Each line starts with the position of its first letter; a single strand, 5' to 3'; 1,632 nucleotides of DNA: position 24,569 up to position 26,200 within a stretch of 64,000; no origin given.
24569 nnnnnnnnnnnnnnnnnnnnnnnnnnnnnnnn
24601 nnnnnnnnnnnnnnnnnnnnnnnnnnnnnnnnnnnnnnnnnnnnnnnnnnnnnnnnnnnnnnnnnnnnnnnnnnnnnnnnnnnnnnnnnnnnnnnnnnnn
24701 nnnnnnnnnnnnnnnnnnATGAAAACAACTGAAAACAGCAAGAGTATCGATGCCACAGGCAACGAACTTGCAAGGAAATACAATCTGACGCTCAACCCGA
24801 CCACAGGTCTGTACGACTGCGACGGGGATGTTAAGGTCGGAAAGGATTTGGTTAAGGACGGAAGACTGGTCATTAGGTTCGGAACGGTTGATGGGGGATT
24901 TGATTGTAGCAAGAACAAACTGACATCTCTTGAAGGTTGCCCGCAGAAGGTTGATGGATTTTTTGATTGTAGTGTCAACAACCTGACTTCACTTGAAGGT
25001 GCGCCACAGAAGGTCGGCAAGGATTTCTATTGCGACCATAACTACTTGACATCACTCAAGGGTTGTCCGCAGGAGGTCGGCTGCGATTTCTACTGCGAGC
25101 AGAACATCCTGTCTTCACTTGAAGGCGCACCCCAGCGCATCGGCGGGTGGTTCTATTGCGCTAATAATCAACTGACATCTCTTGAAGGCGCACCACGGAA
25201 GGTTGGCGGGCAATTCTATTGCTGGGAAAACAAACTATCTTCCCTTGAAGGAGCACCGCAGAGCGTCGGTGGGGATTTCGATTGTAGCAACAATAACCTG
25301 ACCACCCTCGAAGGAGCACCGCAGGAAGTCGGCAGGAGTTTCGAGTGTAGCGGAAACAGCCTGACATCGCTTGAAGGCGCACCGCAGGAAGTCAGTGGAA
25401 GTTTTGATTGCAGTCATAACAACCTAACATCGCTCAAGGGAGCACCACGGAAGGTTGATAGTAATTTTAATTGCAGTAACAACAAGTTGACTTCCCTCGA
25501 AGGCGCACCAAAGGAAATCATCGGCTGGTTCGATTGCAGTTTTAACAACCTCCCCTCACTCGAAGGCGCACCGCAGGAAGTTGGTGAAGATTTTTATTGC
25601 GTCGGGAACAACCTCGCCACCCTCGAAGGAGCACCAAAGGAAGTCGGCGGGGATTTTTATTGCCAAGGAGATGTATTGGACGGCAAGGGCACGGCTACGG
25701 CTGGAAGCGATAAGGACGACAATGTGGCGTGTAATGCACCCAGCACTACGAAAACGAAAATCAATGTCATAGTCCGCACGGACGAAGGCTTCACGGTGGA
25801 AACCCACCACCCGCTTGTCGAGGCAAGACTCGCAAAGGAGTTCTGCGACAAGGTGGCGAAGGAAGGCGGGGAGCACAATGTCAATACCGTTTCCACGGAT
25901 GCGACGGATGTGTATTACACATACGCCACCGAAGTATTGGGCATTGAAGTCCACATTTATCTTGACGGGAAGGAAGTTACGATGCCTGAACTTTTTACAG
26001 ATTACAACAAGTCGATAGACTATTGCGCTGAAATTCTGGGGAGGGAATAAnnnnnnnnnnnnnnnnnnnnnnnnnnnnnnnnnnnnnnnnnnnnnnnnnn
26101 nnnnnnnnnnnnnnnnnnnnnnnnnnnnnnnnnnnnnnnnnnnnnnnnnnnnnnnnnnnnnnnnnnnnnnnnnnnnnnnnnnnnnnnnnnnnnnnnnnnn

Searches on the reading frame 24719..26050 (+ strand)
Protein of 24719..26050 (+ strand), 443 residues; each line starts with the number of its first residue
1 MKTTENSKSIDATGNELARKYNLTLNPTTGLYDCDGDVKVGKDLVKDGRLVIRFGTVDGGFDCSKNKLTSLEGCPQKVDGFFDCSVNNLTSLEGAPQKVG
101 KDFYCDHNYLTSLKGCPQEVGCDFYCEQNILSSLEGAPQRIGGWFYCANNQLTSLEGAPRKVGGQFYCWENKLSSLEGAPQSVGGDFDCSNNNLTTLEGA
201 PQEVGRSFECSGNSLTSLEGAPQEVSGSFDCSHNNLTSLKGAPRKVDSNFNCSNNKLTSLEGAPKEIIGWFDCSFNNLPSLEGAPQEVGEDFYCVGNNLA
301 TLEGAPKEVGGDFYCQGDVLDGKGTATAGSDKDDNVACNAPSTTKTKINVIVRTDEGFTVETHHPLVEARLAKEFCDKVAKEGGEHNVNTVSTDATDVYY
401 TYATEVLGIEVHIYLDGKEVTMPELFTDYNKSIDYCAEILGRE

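Call 53: search_protein_families(library=phrogs, proteins=[window:24719-26050:+], max_evalue=0.001)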
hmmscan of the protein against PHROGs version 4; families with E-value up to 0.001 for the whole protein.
window:24719-26050:+ (443 aa): 3 families
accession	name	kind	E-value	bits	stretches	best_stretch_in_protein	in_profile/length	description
phrog_7816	-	unknown function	2.5e-21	76.6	2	145-308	113-276/739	-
phrog_21719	-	unknown function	1.3e-15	57.8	2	189-302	91-203/554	-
phrog_29539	-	unknown function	5.1e-06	27.3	0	91-100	16-25/37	-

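Call 54: search_protein_families(library=pfam, proteins=[window:24719-26050:+], max_evalue=0.001)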
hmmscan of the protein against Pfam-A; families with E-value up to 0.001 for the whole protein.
window:24719-26050:+ (443 aa): 2 families
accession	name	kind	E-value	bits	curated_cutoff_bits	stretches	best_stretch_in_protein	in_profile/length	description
PF12799.13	LRR_4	-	1.5e-06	28.7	27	0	250-264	6-19/44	Leucine Rich repeats (2 copies)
PF01462.23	LRRNT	-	5.1e-06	26.4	25.8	0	247-260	10-23/28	Leucine rich repeat N-terminal domain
